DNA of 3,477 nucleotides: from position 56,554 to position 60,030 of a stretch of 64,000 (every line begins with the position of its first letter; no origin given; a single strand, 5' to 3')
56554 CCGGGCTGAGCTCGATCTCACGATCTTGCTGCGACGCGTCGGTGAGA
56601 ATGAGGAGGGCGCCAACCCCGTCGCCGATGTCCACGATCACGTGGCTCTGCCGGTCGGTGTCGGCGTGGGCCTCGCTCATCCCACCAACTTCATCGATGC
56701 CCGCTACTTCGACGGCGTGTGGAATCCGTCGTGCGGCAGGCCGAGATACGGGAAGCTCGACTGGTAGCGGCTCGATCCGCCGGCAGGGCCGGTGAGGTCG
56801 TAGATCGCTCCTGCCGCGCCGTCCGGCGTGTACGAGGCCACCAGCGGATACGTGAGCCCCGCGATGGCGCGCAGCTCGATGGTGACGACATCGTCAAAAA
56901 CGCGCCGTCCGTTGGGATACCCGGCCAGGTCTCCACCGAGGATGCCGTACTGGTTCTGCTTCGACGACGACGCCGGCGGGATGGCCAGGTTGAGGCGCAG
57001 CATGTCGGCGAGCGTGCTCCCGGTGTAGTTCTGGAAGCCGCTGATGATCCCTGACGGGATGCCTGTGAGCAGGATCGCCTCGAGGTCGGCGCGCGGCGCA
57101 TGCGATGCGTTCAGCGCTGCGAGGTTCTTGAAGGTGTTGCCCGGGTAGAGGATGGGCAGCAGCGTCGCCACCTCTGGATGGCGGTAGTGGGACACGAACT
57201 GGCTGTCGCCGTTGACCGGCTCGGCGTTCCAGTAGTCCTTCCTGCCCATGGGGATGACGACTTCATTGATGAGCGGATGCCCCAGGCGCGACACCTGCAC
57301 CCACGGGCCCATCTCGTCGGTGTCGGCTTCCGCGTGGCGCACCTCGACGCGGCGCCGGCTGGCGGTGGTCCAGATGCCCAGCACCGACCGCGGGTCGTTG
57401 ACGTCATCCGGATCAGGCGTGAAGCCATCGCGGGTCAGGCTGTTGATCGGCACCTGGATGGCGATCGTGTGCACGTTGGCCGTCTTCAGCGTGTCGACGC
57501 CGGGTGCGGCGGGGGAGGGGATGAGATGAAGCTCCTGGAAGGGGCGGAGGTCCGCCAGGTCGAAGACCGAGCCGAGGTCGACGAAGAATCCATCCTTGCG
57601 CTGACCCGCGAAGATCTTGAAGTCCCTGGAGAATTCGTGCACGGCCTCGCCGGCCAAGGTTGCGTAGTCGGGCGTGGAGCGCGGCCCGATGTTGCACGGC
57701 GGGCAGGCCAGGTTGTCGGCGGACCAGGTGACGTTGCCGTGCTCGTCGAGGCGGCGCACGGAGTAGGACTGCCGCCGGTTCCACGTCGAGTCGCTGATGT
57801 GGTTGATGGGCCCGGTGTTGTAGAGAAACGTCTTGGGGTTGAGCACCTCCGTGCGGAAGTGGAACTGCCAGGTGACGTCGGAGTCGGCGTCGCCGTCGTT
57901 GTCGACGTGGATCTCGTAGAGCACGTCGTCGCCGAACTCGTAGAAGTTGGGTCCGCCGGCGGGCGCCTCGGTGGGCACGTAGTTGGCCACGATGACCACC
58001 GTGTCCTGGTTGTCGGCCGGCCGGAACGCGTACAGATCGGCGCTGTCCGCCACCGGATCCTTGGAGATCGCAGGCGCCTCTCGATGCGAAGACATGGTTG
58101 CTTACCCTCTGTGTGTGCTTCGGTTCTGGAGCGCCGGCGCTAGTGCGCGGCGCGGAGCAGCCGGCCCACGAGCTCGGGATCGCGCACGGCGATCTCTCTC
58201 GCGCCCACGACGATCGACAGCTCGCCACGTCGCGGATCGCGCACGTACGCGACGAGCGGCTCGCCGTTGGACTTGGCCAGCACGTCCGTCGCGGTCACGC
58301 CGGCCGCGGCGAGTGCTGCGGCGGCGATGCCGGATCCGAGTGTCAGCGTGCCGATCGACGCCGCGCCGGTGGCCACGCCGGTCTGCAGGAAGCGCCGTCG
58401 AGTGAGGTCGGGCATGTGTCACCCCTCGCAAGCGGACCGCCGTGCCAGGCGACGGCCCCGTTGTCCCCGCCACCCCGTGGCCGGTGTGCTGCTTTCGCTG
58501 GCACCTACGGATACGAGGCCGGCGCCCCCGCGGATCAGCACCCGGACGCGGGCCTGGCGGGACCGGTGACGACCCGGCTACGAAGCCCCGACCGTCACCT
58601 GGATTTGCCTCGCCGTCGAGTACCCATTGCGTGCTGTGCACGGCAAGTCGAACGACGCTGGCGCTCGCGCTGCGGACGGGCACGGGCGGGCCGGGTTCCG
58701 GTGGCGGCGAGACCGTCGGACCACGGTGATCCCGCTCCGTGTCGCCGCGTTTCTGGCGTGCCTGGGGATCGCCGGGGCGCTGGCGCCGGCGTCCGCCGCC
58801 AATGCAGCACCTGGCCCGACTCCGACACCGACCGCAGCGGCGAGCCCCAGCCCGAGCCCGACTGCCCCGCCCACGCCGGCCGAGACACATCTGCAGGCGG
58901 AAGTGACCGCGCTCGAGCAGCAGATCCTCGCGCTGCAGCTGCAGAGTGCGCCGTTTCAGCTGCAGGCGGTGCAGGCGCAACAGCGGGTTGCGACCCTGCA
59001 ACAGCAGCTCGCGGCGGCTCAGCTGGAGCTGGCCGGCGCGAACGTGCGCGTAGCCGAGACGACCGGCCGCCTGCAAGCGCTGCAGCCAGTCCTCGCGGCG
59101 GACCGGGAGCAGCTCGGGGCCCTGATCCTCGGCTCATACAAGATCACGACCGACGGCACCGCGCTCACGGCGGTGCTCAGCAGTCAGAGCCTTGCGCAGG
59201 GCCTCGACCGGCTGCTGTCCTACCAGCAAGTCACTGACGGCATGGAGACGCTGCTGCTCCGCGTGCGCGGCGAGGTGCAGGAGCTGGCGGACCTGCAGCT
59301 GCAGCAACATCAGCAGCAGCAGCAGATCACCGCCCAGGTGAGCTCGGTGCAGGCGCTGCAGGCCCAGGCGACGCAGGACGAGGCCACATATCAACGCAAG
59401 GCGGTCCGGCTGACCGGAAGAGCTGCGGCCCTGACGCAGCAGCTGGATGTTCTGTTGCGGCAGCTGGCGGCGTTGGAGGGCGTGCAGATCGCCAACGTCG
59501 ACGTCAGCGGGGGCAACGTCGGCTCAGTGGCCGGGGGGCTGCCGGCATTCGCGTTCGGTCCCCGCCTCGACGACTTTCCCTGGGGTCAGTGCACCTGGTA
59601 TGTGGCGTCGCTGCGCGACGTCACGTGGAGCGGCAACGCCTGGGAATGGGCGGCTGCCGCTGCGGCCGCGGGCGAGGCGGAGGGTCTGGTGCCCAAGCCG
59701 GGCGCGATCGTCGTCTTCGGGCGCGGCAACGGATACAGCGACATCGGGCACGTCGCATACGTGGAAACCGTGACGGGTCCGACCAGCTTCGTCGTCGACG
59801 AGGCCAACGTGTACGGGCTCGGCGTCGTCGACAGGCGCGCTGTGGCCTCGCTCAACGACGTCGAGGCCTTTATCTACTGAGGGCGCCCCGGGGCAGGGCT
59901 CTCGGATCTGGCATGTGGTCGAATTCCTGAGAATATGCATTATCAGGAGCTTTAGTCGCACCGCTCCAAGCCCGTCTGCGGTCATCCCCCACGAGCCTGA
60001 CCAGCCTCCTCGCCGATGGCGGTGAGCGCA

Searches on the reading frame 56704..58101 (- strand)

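Call 80: search_protein_families(library=pfam, proteins=[window:56704-58101:-], max_evalue=0.00001)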
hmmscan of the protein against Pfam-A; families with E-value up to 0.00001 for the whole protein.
window:56704-58101:- (465 aa): 1 family
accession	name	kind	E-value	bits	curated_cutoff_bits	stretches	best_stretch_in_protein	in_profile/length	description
PF14224.11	DUF4331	-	4.9e-137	458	27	1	4-456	1-421/421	Domain of unknown function (DUF4331)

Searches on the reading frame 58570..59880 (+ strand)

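Call 80: search_protein_families(library=pfam, proteins=[window:58570-59880:+], max_evalue=0.00001)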
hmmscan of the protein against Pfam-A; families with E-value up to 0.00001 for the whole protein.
window:58570-59880:+ (436 aa): 2 families
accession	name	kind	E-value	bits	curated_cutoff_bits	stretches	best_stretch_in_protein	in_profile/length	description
PF05257.22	CHAP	-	5.2e-17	62.6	26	1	335-413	5-81/81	CHAP domain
PF08614.16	ATG16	-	1.8e-07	32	33.7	1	70-182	33-146/200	Autophagy protein 16 (ATG16)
